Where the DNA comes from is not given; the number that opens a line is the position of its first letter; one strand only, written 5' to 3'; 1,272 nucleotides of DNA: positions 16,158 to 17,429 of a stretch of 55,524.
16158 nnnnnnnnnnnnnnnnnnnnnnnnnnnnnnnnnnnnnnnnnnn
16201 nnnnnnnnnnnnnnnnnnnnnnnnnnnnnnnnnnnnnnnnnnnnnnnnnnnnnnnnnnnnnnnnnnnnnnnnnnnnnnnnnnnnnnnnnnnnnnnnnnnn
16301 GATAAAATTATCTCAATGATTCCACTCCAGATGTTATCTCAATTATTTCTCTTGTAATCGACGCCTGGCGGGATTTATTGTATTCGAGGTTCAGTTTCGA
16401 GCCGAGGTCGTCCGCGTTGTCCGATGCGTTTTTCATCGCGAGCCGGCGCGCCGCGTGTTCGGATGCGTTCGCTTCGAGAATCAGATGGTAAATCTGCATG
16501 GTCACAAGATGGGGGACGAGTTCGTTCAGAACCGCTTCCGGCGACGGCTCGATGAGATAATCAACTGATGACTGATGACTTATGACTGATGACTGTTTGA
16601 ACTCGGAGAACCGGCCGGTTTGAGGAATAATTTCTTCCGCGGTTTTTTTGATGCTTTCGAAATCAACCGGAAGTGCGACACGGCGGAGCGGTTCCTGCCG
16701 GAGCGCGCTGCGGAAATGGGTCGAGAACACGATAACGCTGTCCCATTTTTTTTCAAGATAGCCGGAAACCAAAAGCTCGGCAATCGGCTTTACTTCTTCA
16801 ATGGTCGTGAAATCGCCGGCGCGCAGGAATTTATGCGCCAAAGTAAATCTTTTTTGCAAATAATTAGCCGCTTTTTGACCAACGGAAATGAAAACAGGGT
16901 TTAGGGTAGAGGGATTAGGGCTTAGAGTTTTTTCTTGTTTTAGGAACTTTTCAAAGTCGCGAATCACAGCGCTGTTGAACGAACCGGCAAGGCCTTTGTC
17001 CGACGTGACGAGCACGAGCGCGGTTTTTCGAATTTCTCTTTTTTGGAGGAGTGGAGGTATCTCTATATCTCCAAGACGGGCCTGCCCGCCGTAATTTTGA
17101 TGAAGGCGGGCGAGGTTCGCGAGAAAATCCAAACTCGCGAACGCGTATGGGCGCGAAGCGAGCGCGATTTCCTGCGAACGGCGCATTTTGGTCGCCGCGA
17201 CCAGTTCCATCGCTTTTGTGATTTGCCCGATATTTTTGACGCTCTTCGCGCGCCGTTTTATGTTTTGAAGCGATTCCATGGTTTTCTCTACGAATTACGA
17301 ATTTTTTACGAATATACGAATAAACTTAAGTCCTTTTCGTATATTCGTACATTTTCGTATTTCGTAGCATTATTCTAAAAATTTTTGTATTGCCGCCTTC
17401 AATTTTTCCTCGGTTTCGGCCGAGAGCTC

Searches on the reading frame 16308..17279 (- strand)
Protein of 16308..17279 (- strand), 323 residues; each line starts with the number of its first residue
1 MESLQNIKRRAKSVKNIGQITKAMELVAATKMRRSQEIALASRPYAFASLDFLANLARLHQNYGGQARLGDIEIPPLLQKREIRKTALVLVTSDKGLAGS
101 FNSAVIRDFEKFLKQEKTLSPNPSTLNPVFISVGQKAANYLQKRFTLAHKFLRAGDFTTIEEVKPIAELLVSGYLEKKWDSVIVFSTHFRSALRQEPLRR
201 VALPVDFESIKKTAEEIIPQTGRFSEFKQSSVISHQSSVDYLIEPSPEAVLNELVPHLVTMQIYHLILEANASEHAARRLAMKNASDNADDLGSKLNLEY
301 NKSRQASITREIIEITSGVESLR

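Call 3: search_protein_families(library=pfam, proteins=[window:16308-17279:-], max_evalue=0.1)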
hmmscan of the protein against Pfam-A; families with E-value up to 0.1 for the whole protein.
window:16308-17279:- (323 aa): 1 family
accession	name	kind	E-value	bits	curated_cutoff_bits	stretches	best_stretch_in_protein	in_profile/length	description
PF00231.24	ATP-synt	-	1.4e-82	278.1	39.9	1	3-322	1-285/285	ATP synthase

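Call 29: find_homologous_proteins(query=window:16308-17279:-, max_evalue=1e-60)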
Query window:16308-17279:- (323 aa): 2040 proteins with E <= 1e-60 among 8000 candidates; the best 120 are listed.
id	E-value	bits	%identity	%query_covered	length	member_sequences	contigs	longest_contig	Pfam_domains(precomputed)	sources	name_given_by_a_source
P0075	5.8e-202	687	100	100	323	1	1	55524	PF00231.25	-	-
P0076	8.5e-171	585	88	100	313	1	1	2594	PF00231.25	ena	-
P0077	3.0e-140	485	72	100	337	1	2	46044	PF00231.25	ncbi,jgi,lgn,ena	-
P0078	5.0e-127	441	68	100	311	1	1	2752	PF00231.25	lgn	-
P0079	1.3e-123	430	65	100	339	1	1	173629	PF00231.25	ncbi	-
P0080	1.8e-123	430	64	100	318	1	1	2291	PF00231.25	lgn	-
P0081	1.4e-120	420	65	100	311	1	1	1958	PF00231.25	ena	-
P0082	2.4e-120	420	63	100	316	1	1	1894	PF00231.25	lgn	-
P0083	2.6e-119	416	59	100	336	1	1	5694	PF00231.25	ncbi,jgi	-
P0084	1.4e-118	414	62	100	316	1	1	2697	PF00231.25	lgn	-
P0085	2.7e-117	410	62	100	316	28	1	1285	PF00231.25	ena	-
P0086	6.3e-117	408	63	100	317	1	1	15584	PF00231.25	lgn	-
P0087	9.7e-117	408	64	100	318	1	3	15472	PF00231.25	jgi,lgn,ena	jgi:F-type H+-transporting ATPase subunit gamma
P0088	1.6e-116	407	63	100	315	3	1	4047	PF00231.25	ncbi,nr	ncbi:MAG: ATP synthase F1 subunit gamma [candidate division KSB1 bacterium]|nr:ATP synthase F1 subun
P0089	3.7e-116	406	63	100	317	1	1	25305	PF00231.25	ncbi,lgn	-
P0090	3.3e-114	399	62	100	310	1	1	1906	PF00231.25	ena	-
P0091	3.7e-114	399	59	99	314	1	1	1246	PF00231.25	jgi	-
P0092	4.2e-114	399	63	100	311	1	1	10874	PF00231.25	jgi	jgi:F-type H+-transporting ATPase subunit gamma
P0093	5.3e-114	399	62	100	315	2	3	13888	PF00231.25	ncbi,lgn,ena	ncbi:MAG: ATP synthase F1 subunit gamma [Patescibacteria group bacterium]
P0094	9.5e-114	398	63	100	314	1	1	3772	PF00231.25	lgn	-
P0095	1.2e-113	397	62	100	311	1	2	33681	PF00231.25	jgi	jgi:F-type H+-transporting ATPase subunit gamma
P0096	1.4e-113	397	61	99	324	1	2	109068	PF00231.25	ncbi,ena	-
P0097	1.6e-113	397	62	100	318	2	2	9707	PF00231.25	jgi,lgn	jgi:F-type H+-transporting ATPase subunit gamma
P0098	1.8e-113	397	63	100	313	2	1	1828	PF00231.25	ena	-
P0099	2.1e-113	397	59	100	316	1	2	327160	PF00231.25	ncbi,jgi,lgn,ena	-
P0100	4.0e-113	396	60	100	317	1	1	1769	PF00231.25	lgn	-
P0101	1.1e-112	394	62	100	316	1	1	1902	PF00231.25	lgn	-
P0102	1.3e-112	394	61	100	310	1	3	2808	PF00231.25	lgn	-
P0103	1.8e-112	394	60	100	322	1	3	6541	PF00231.25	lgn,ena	-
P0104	3.3e-112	393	59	100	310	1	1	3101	PF00231.25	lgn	-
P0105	3.8e-112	393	60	100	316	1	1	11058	PF00231.25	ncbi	-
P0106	4.8e-112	392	61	100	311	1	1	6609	PF00231.25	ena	-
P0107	5.4e-112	392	63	100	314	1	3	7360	PF00231.25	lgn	-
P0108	1.0e-111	391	60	100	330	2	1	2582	PF00231.25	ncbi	-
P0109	3.3e-111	389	61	100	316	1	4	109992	PF00231.25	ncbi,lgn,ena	ncbi:MAG: ATP synthase F1 subunit gamma [Patescibacteria group bacterium]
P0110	3.5e-111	389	60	100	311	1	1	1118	PF00231.25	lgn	-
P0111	4.1e-111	389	60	99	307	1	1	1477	PF00231.25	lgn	-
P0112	6.4e-111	389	59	99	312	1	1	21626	PF00231.25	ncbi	-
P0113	7.5e-111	388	62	100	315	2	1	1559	PF00231.25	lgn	-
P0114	7.7e-111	388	62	100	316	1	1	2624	PF00231.25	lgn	-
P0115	8.2e-111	388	61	100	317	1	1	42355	PF00231.25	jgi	jgi:F-type H+-transporting ATPase subunit gamma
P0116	1.2e-110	388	60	100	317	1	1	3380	PF00231.25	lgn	-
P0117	1.7e-110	387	59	99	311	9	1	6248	PF00231.25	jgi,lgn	jgi:F-type H+-transporting ATPase subunit gamma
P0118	1.9e-110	387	62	100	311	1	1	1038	PF00231.25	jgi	-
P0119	3.5e-110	386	59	99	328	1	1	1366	PF00231.25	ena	-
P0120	3.8e-110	386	60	100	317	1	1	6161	PF00231.25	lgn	-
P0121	5.9e-110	385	58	99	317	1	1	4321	PF00231.25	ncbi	-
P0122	6.4e-110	385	60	100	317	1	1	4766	PF00231.25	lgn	-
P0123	7.0e-110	385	59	100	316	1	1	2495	PF00231.25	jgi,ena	-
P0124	7.6e-110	385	59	100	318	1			PF00231.25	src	-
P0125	9.3e-110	385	60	100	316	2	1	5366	PF00231.25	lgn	-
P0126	1.0e-109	385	59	100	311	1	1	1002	PF00231.25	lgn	-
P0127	1.2e-109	384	59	100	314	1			PF00231.25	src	-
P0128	1.5e-109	384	57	100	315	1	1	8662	PF00231.25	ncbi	-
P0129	1.5e-109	384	58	99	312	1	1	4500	PF00231.25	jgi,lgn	jgi:F-type H+-transporting ATPase subunit gamma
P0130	1.6e-109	384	59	100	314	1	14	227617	PF00231.25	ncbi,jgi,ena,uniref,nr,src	ncbi:MAG: ATP synthase F1 subunit gamma [Candidatus Ryanbacteria bacterium RIFCSPHIGHO2_02_FULL_45_1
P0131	2.1e-109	384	58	100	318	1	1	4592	PF00231.25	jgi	jgi:F-type H+-transporting ATPase subunit gamma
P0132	2.8e-109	383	60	100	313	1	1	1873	PF00231.25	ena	-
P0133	3.3e-109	383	59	100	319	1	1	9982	PF00231.25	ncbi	-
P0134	3.4e-109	383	58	100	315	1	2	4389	PF00231.25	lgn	-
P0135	4.0e-109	383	58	99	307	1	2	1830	PF00231.25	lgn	-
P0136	4.3e-109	383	57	100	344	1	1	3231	PF00231.25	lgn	-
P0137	7.0e-109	382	57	100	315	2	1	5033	PF00231.25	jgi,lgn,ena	-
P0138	7.9e-109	382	60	100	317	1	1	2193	PF00231.25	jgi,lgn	jgi:F-type H+-transporting ATPase subunit gamma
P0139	8.1e-109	382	60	100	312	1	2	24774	PF00231.25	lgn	-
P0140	8.2e-109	382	58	100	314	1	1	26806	PF00231.25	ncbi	ncbi:MAG: ATP synthase F1 subunit gamma [Candidatus Liptonbacteria bacterium]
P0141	8.6e-109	382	60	100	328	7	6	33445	PF00231.25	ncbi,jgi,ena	-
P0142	9.5e-109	381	58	100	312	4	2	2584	PF00231.25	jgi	jgi:F-type H+-transporting ATPase subunit gamma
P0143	9.6e-109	381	60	98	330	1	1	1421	PF00231.25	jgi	jgi:F-type H+-transporting ATPase subunit gamma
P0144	1.0e-108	381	60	100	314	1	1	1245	PF00231.25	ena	-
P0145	1.5e-108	381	58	99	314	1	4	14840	PF00231.25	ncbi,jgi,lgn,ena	ncbi:MAG TPA: ATP synthase F1 subunit gamma [Candidatus Paceibacterota bacterium]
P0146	1.5e-108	381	59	100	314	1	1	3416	PF00231.25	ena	-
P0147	2.1e-108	380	60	100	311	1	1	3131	PF00231.25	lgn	-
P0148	3.1e-108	380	58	100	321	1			PF00231.25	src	-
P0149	4.6e-108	379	58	100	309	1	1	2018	PF00231.25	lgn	-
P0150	7.8e-108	378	57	99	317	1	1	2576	PF00231.25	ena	-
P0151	8.3e-108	378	58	100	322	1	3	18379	PF00231.25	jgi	jgi:F-type H+-transporting ATPase subunit gamma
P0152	8.4e-108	378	60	100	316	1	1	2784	PF00231.25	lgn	-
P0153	9.1e-108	378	58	100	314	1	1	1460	PF00231.25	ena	-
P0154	9.4e-108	378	58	100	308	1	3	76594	PF00231.25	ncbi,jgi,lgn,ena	-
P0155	9.5e-108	378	57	100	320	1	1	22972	PF00231.25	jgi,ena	-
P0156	1.0e-107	378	58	100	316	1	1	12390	PF00231.25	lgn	-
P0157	1.0e-107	378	58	100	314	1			PF00231.25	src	-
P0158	1.3e-107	378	57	100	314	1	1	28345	PF00231.25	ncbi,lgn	-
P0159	1.4e-107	378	60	98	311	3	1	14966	PF00231.25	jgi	jgi:F-type H+-transporting ATPase subunit gamma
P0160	1.6e-107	377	58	99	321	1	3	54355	PF00231.25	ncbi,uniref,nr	ncbi:MAG: ATP synthase F1 subunit gamma [Candidatus Staskawiczbacteria bacterium RIFCSPHIGHO2_02_FUL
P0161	1.9e-107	377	59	99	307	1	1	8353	PF00231.25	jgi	jgi:F-type H+-transporting ATPase subunit gamma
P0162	2.0e-107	377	60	100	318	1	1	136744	PF00231.25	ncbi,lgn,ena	-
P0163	2.0e-107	377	57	99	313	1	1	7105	PF00231.25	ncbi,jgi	ncbi:MAG: synthase gamma subunit [Candidatus Parcubacteria bacterium]|jgi:F-type H+-transporting ATP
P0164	2.1e-107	377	59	100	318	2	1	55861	PF00231.25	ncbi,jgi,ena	-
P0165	3.6e-107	376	58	100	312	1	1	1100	PF00231.25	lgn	-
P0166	3.8e-107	376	59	100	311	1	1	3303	PF00231.25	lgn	-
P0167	3.9e-107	376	58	100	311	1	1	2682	PF00231.25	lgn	-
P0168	4.1e-107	376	55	100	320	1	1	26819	PF00231.25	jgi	jgi:F-type H+-transporting ATPase subunit gamma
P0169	4.8e-107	376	57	100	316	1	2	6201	PF00231.25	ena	-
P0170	5.4e-107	376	58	99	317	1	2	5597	PF00231.25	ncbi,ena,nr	ncbi:MAG: ATP synthase F1 subunit gamma [Candidatus Staskawiczbacteria bacterium]|nr:ATP synthase F1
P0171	6.3e-107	375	58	99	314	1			PF00231.25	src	-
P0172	6.6e-107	375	59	100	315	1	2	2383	PF00231.25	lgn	-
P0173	7.4e-107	375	59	100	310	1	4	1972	PF00231.25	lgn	-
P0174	1.0e-106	375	60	100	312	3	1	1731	PF00231.25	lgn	-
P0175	1.2e-106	375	58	99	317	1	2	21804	PF00231.25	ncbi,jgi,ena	-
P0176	1.3e-106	374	56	100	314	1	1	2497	PF00231.25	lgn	-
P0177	1.5e-106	374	60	100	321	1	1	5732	PF00231.25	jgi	-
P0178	1.6e-106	374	58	100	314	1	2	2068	PF00231.25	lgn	-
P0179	1.7e-106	374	56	100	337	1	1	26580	PF00231.25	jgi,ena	-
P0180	1.9e-106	374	57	100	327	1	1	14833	PF00231.25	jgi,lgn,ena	-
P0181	2.2e-106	374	59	100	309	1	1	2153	PF00231.25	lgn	-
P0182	2.5e-106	374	60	100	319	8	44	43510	PF00231.25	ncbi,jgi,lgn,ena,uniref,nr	ncbi:MAG: ATP synthase F1 subunit gamma [Candidatus Portnoybacteria bacterium CG_4_8_14_3_um_filter_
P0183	2.7e-106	373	60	100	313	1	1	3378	PF00231.25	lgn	-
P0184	2.7e-106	373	59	100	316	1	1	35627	PF00231.25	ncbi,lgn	-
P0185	3.0e-106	373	59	100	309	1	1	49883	PF00231.25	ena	-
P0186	3.3e-106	373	57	100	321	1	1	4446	PF00231.25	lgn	-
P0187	4.0e-106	373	59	100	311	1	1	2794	PF00231.25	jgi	jgi:F-type H+-transporting ATPase subunit gamma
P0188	4.1e-106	373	58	100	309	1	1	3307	PF00231.25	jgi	-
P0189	4.2e-106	373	57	99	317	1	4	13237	PF00231.25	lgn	-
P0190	4.3e-106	373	56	100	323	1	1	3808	PF00231.25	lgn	-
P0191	4.4e-106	373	58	100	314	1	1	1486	PF00231.25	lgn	-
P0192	5.1e-106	372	59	99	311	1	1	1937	PF00231.25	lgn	-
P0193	5.1e-106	372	58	100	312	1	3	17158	PF00231.25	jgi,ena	-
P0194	5.4e-106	372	58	98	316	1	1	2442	PF00231.25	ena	-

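Call 32: find_encoding_contigs(protein=P0076, flank=3000, max_places=2)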
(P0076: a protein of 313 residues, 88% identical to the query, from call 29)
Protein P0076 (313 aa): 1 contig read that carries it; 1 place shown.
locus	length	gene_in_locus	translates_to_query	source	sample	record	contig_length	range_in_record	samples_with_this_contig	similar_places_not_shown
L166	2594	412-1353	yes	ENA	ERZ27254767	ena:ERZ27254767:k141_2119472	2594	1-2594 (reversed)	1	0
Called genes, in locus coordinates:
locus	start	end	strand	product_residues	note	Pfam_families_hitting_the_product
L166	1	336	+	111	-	?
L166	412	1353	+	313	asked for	PF00231:ATP-synt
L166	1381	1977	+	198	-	PF01928:CYTH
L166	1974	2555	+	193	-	PF02874:ATP-synt_ab_N, PF00006:ATP-synt_ab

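Call 33: find_encoding_contigs(protein=P0077, flank=4000, max_places=2)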
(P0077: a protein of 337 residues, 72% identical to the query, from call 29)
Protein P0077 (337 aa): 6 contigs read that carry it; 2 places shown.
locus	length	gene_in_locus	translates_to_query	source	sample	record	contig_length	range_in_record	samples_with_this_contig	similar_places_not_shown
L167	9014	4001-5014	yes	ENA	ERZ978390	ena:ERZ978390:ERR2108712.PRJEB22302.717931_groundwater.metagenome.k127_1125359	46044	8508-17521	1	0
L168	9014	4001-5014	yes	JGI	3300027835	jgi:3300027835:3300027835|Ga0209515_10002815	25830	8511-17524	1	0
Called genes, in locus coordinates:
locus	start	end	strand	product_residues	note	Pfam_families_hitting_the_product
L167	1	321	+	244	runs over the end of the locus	PF00119:ATP-synt_A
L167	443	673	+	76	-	PF00137:ATP-synt_C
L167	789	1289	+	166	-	PF00430:ATP-synt_B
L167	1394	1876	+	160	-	PF01541:GIY-YIG (weak)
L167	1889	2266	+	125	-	PF00213:OSCP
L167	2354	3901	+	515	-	PF02874:ATP-synt_ab_N, PF00006:ATP-synt_ab, PF00306:ATP-synt_ab_C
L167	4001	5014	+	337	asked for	PF00231:ATP-synt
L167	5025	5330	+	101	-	PF09518:RE_HindIII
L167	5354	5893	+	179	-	PF09518:RE_HindIII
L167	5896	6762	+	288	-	PF01170:UPF0020 (faint), PF08241:Methyltransf_11 (faint), PF13847:Methyltransf_31 (faint), PF01555:N6_N4_Mtase, PF13649:Methyltransf_25 (weak)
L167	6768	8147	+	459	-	PF02874:ATP-synt_ab_N, PF00006:ATP-synt_ab, PF22919:ATP-synt_VA_C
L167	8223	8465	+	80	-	PF02823:ATP-synt_DE_N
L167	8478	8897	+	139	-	PF20393:Pro_CA_2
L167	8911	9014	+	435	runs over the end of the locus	PF00814:TsaD, PF22521:HypF_C_2 (weak)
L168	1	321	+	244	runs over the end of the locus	PF00119:ATP-synt_A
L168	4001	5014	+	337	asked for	PF00231:ATP-synt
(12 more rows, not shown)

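Call 34: find_encoding_contigs(protein=P0078, flank=3000, max_places=2)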
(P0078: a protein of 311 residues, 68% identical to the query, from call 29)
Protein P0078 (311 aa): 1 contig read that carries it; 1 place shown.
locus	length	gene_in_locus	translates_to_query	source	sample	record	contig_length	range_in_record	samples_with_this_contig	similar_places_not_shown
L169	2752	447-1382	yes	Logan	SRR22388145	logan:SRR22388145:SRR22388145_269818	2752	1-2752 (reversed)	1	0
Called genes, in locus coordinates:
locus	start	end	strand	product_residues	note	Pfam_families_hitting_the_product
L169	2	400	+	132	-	?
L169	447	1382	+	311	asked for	PF00231:ATP-synt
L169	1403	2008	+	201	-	PF01928:CYTH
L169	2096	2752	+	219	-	?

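Call 35: find_encoding_contigs(protein=P0080, flank=3000, max_places=2)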
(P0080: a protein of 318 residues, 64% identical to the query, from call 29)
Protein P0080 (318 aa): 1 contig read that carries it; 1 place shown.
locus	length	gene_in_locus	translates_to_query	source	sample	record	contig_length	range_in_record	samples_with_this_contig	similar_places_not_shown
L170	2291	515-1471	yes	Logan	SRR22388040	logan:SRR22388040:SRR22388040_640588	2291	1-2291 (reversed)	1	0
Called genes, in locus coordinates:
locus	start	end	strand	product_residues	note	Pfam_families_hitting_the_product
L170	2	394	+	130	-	?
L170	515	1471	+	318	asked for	PF00231:ATP-synt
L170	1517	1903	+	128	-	PF13366:PDDEXK_3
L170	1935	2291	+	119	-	?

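Call 36: find_encoding_contigs(protein=P0087, flank=4000, max_places=2)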
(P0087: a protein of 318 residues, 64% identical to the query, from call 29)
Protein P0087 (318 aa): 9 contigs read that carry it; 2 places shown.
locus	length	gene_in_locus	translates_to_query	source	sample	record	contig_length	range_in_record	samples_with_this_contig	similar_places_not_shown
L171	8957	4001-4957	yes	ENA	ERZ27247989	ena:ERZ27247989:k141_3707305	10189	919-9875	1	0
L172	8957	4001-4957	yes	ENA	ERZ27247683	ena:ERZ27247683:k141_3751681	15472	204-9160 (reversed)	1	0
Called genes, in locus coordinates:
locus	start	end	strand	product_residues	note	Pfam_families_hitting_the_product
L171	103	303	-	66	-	-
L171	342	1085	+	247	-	PF00119:ATP-synt_A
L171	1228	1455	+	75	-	PF00137:ATP-synt_C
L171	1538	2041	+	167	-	PF00430:ATP-synt_B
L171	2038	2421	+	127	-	PF00213:OSCP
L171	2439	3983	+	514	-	PF02874:ATP-synt_ab_N, PF00006:ATP-synt_ab, PF00306:ATP-synt_ab_C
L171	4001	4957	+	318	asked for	PF00231:ATP-synt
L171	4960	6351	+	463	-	PF02874:ATP-synt_ab_N, PF00006:ATP-synt_ab, PF22919:ATP-synt_VA_C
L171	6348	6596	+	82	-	PF02823:ATP-synt_DE_N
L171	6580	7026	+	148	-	-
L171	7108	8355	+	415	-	PF00814:TsaD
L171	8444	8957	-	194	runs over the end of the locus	PF20803:PaaX_M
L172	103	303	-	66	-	-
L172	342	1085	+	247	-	PF00119:ATP-synt_A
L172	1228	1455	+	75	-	PF00137:ATP-synt_C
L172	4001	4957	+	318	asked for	PF00231:ATP-synt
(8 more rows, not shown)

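Call 37: find_encoding_contigs(protein=P0083, flank=4000, max_places=2)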
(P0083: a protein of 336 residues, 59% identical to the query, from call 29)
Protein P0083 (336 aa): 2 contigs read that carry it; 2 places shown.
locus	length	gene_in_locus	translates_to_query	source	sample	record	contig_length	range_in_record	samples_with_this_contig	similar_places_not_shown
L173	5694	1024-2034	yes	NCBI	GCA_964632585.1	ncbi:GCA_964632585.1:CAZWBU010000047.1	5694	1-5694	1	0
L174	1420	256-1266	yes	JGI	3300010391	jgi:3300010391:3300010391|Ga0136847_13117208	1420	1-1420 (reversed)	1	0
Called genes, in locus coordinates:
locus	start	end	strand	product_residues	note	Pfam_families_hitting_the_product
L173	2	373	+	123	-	?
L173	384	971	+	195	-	PF01928:CYTH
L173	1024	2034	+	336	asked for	PF00231:ATP-synt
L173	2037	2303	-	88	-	PF05016:ParE_toxin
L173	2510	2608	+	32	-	PF00231:ATP-synt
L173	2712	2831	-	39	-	-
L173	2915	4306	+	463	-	PF02874:ATP-synt_ab_N, PF00006:ATP-synt_ab, PF22919:ATP-synt_VA_C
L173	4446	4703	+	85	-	PF02823:ATP-synt_DE_N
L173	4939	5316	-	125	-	PF00072:Response_reg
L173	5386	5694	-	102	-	?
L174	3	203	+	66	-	?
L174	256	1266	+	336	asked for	PF00231:ATP-synt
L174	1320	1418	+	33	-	?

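Call 39: search_protein_families(library=pfam, proteins=[L173:384-971:+, L173:2-373:+, L170:1517-1903:+], max_evalue=0.01)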
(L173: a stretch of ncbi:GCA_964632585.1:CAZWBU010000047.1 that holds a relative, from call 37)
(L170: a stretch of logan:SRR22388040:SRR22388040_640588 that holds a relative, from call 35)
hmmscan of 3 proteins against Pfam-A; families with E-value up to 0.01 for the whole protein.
L173:384-971:+ (195 aa): 1 family
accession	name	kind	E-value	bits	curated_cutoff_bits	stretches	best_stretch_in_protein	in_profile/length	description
PF01928.26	CYTH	-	7.7e-15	55.6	23.2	1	10-158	1-159/179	CYTH domain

L173:2-373:+ (123 aa): 1 family
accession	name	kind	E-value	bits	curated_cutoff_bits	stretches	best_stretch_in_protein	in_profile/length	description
PF00306.32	ATP-synt_ab_C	-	6.3e-30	104.6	27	1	13-118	21-126/126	ATP synthase alpha/beta chain, C terminal domain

L170:1517-1903:+ (128 aa): 3 families
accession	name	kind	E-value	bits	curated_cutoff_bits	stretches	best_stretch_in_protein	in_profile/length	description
PF13366.12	PDDEXK_3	-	1e-25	90.8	22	1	9-116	2-109/117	PD-(D/E)XK nuclease superfamily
PF13588.12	HSDR_N_2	-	0.0012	19.3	25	1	64-118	34-94/110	Type I restriction enzyme R protein N terminus (HSDR_N)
PF10579.15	Rapsyn_N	-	0.0021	18.6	23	1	8-37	39-68/80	Rapsyn N-terminal myristoylation and linker region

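Call 42: find_homologous_proteins(query=L173:384-971:+, max_evalue=0.00001)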
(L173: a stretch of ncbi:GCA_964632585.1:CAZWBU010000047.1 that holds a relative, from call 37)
Query L173:384-971:+ (195 aa): 674 proteins with E <= 0.00001 among 924 candidates; the best 120 are listed.
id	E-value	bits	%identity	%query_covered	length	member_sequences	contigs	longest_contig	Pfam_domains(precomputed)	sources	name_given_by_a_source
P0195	4.4e-76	273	69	95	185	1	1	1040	PF01928.27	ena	-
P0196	1.3e-73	265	65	95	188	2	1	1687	PF01928.27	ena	-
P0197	1.4e-70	255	65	95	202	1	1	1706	PF01928.27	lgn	-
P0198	6.7e-70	253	63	95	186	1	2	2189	PF01928.27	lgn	-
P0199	9.6e-69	249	62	95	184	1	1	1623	PF01928.27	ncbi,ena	ncbi:MAG: CYTH domain-containing protein [Patescibacteria group bacterium]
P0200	1.5e-68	248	65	94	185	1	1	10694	PF01928.27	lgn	-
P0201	9.6e-68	246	62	95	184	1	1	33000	PF01928.27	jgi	jgi:adenylate cyclase class 2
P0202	1.5e-67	245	66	94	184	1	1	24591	PF01928.27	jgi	jgi:adenylate cyclase, class 2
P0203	2.0e-67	245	62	95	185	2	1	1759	PF01928.27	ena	-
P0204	3.3e-67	244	63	95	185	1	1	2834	PF01928.27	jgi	-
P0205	7.1e-67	243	60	95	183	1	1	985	PF01928.27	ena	-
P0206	1.5e-65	239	61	95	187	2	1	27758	PF01928.27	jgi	-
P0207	3.1e-65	238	60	100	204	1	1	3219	PF01928.27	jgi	jgi:adenylate cyclase, class 2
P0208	3.7e-65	237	60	95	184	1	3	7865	PF01928.27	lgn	-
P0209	4.6e-65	237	63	95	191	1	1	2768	PF01928.27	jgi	jgi:adenylate cyclase, class 2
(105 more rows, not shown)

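Call 43: find_encoding_contigs(protein=P0200, flank=4000, max_places=1)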
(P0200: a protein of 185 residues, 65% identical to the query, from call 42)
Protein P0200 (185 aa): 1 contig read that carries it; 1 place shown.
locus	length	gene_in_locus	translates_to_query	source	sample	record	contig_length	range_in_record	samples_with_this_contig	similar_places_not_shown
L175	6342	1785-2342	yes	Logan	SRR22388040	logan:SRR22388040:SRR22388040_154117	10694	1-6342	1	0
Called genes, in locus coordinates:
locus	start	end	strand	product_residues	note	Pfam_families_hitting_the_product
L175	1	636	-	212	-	?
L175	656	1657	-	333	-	PF01073:3Beta_HSD, PF01370:Epimerase, PF02719:Polysacc_synt_2, PF04321:RmlD_sub_bind, PF07993:NAD_binding_4, PF16363:GDP_Man_Dehyd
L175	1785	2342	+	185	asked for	PF01928:CYTH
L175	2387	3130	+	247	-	PF01978:TrmB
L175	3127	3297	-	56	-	-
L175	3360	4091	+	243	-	-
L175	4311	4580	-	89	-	-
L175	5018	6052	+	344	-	PF00881:Nitroreductase (faint), PF14512:TM1586_NiRdase (faint)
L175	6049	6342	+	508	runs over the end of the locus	-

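Call 44: find_encoding_contigs(protein=P0202, flank=4000, max_places=1)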
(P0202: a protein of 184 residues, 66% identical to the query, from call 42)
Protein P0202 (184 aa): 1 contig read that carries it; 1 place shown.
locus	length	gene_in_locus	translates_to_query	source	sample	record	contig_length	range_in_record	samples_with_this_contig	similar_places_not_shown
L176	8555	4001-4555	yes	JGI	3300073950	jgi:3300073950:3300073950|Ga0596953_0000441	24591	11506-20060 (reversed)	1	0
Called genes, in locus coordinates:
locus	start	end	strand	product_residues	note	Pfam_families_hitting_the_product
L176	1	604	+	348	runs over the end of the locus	PF00296:Bac_luciferase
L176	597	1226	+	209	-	PF03807:F420_oxidored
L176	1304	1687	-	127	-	-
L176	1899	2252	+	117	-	PF08818:DUF1801 (weak)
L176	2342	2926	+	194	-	PF01872:RibD_C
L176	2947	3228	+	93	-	PF14117:DUF4287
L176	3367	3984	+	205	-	-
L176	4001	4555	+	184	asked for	PF01928:CYTH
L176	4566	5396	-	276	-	-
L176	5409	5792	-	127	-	PF03551:PadR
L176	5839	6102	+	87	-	-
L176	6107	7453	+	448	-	PF06609:TRI12 (weak), PF07690:MFS_1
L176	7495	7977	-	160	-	PF16242:Pyrid_ox_like, PF01243:PNPOx_N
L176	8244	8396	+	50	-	-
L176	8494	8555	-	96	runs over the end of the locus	-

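Call 45: find_encoding_contigs(protein=P0196, flank=4000, max_places=1)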
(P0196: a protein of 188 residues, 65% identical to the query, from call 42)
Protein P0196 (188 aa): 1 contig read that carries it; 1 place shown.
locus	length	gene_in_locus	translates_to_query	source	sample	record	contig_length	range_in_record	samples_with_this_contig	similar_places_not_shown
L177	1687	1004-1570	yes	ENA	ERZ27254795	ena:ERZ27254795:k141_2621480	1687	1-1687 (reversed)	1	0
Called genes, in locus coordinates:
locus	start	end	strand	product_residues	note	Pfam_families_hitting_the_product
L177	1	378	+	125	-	?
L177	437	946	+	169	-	PF00334:NDK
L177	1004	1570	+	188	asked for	PF01928:CYTH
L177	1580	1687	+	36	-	?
